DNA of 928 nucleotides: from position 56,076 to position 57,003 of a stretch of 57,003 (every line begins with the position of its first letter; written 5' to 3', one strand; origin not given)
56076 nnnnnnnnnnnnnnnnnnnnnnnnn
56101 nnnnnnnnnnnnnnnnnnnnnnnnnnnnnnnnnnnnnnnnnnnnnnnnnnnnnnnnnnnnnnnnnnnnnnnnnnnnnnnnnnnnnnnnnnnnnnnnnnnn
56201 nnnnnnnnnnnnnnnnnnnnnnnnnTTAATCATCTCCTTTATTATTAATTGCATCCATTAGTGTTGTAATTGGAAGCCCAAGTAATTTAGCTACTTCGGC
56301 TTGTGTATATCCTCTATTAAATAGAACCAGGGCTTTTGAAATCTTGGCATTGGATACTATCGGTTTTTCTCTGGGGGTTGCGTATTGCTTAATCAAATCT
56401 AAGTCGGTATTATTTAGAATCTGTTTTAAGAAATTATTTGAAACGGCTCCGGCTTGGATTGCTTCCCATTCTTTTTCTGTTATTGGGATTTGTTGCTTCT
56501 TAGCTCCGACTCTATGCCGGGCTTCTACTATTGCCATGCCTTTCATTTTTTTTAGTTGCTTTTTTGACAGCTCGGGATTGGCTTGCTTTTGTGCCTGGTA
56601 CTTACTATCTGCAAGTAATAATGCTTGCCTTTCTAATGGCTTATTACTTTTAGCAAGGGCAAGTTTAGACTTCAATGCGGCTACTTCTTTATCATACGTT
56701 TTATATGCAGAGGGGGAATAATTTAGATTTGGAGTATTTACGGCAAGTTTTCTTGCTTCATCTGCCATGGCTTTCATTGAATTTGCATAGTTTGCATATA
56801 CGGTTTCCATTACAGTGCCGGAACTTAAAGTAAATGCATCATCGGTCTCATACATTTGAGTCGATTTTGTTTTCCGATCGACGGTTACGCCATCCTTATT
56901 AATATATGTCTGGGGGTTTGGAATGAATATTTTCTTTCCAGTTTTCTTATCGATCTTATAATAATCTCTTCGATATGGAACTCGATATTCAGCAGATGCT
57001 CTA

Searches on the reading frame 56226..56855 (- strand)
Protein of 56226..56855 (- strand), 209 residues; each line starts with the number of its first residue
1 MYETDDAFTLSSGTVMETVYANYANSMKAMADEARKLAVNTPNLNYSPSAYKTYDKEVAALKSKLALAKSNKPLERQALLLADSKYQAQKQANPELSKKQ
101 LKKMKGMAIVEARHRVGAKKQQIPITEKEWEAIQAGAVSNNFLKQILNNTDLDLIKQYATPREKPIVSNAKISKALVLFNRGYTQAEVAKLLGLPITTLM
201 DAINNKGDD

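Call 45: search_protein_families(library=phrogs, proteins=[window:56226-56855:-])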
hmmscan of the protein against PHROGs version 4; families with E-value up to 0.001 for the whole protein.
window:56226-56855:- (209 aa): 1 family
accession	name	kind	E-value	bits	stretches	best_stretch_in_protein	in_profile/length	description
phrog_4291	-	DNA, RNA and nucleotide metabolism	1.3e-70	239.8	1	1-205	701-907/909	RNA-dependent RNA polymerase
